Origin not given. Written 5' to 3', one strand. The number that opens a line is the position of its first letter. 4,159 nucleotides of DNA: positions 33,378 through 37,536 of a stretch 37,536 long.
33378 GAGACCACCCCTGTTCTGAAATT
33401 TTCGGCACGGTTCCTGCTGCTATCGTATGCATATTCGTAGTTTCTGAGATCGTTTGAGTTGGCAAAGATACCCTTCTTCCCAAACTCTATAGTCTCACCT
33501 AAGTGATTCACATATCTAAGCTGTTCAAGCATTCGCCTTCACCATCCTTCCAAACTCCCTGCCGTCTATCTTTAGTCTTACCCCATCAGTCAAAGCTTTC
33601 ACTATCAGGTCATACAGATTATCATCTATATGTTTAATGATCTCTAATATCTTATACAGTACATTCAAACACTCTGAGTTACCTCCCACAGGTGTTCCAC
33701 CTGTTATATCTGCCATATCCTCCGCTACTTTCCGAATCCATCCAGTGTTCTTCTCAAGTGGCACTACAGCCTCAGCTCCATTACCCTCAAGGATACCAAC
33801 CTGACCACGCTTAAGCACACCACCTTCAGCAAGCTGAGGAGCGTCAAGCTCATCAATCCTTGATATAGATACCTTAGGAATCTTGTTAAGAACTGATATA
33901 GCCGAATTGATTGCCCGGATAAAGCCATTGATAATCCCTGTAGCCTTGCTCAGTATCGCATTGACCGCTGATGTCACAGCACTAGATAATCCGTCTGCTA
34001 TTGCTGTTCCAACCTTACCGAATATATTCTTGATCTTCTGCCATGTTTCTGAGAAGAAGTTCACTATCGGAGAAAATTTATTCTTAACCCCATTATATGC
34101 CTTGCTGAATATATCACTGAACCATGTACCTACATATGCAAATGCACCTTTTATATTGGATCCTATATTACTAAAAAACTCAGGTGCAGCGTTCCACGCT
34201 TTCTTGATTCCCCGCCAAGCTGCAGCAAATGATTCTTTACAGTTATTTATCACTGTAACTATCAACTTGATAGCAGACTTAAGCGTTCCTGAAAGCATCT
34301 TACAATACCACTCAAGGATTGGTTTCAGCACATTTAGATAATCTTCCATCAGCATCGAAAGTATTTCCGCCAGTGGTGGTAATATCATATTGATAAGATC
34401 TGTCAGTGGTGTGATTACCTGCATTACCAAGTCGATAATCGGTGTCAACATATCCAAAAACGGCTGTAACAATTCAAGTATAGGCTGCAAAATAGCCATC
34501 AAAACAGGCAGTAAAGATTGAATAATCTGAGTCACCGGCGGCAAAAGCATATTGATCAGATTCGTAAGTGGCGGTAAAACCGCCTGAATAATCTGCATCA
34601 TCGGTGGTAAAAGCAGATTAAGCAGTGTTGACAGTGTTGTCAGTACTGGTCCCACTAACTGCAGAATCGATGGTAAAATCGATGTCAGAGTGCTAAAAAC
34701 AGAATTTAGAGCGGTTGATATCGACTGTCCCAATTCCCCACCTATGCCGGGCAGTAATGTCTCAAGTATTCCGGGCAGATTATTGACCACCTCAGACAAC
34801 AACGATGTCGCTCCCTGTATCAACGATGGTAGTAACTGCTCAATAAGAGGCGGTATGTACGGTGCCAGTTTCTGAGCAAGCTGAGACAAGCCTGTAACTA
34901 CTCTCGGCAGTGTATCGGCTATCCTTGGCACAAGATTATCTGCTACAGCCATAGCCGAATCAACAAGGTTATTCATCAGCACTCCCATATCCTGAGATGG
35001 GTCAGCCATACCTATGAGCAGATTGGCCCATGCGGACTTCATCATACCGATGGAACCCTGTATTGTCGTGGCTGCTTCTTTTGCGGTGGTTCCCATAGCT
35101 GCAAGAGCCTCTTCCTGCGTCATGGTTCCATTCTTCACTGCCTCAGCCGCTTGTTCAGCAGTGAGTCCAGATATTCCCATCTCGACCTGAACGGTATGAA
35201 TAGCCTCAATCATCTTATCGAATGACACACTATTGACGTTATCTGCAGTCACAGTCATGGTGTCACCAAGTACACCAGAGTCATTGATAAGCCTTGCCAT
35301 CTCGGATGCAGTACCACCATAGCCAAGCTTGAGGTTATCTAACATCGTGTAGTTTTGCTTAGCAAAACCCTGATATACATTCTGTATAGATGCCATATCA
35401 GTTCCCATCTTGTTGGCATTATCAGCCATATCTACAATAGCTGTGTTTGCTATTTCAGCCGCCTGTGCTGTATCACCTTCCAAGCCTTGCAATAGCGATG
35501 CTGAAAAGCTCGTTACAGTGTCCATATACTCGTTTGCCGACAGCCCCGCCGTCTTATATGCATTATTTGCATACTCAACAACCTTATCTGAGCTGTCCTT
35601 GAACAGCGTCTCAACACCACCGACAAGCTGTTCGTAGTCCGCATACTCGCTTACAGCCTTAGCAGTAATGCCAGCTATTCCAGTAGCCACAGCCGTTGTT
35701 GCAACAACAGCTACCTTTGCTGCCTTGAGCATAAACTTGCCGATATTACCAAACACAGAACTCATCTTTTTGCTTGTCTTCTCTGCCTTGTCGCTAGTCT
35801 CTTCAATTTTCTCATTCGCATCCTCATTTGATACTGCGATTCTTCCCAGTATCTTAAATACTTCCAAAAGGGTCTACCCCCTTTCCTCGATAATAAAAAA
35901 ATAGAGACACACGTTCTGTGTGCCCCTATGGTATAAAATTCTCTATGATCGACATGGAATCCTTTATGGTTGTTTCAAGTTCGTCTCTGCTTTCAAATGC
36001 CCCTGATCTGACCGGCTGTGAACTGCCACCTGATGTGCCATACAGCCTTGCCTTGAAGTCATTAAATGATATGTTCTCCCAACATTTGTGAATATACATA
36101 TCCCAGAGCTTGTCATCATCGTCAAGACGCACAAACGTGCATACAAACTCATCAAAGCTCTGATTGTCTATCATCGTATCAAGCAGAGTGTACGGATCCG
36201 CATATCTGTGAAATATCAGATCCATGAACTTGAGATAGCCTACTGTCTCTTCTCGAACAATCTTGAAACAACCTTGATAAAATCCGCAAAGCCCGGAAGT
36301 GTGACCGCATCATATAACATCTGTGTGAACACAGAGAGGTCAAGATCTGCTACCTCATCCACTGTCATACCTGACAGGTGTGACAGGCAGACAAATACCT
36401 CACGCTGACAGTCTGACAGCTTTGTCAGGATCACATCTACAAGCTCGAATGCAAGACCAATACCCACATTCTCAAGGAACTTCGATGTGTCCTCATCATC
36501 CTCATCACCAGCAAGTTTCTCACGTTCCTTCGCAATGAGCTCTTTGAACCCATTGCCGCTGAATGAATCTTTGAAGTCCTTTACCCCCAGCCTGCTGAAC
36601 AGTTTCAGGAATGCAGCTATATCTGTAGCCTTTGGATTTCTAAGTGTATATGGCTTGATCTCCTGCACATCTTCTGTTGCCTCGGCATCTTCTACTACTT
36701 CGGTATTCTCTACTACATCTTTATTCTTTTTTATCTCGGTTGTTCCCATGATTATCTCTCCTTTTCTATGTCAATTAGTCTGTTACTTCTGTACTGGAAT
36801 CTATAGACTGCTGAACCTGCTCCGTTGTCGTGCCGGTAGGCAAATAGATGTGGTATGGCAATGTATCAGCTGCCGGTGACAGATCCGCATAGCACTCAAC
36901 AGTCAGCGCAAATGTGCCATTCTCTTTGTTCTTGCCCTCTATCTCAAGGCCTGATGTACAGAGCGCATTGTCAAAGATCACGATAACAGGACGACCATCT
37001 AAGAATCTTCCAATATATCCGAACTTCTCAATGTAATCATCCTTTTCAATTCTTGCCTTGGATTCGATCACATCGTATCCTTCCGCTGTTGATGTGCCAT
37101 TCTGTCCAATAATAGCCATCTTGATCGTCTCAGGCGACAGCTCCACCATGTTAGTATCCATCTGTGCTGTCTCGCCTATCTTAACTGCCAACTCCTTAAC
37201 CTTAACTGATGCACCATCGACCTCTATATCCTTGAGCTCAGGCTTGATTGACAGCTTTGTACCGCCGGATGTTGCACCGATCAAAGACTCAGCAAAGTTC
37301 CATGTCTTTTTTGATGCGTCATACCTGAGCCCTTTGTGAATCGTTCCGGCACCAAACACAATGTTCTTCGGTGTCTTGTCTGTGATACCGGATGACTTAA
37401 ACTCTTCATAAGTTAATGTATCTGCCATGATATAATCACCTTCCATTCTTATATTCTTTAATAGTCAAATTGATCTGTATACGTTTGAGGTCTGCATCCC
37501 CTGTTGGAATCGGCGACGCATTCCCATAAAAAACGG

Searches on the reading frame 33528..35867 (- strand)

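Call 74: search_protein_families(library=phrogs, proteins=[window:33528-35867:-], max_evalue=0.00001)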
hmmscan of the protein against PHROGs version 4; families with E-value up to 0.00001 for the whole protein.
window:33528-35867:- (780 aa): 21 families
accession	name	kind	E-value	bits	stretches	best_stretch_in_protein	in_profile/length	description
phrog_6900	-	tail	1.1e-82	278.7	1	16-224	38-234/235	tail length tape measure protein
phrog_991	-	tail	2.9e-81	274.8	2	15-459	230-713/1966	tail length tape measure protein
phrog_58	-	tail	1.5e-69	236.7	1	20-707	290-995/1544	tail length tape measure protein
phrog_3981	-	tail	4.9e-63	215.1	2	15-322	16-268/584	tail length tape measure protein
phrog_1535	-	tail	1.8e-46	159.9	1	127-776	425-1133/1152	tail length tape measure protein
phrog_1272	-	tail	1.5e-27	96.8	2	470-678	772-961/1606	tail length tape measure protein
phrog_305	-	tail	1.2e-25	91.4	1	253-658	343-688/1001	tail length tape measure protein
phrog_5493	-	tail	3.8e-24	86.1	1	42-656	419-984/1102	tail length tape measure protein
phrog_1204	-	tail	1.2e-23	84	2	310-639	747-1035/1483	tail protein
phrog_4197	-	tail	1.2e-21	77.3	1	379-690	874-1171/1783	tail length tape measure protein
phrog_167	-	tail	2.5e-20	72.9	2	546-683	867-1028/1555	tail length tape measure protein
phrog_4200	-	tail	2.9e-20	73.3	2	413-698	344-612/732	tail length tape measure protein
phrog_4070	-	tail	1.1e-08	34.6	1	492-669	248-416/989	tail length tape measure protein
phrog_17020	-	unknown function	3.3e-08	34.1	1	441-711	19-291/353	-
phrog_694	-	tail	5.2e-08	32.7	0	455-568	314-421/851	baseplate hub and tail lysozyme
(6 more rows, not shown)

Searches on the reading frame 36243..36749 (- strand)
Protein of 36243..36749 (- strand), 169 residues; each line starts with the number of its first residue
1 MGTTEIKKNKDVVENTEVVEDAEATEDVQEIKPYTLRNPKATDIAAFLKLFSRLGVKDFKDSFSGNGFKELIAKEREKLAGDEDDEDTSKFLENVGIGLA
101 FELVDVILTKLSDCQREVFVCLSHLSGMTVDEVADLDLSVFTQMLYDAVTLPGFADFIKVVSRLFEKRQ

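Call 74: search_protein_families(library=phrogs, proteins=[window:36243-36749:-], max_evalue=0.00001)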
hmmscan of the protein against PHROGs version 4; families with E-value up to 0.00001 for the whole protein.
window:36243-36749:- (169 aa): 1 family
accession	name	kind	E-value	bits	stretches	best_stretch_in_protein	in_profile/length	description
phrog_1021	-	unknown function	7.5e-18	66.1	1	33-166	4-140/142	-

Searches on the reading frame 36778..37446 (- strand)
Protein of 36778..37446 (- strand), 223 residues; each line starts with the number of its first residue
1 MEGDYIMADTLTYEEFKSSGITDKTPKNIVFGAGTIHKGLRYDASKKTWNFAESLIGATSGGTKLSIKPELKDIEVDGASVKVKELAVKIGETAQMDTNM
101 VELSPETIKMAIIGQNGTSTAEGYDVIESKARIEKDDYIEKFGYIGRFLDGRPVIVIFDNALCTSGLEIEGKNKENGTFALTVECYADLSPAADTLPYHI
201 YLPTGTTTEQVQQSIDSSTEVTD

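Call 74: search_protein_families(library=phrogs, proteins=[window:36778-37446:-], max_evalue=0.00001)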
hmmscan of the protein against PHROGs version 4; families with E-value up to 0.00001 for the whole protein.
window:36778-37446:- (223 aa): 2 families
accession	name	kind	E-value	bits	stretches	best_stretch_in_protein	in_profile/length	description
phrog_885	-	tail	2.8e-64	218.3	1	16-220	4-211/338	major tail protein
phrog_2175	-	other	1e-06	29.6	1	26-123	5-97/188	protein with Ig domain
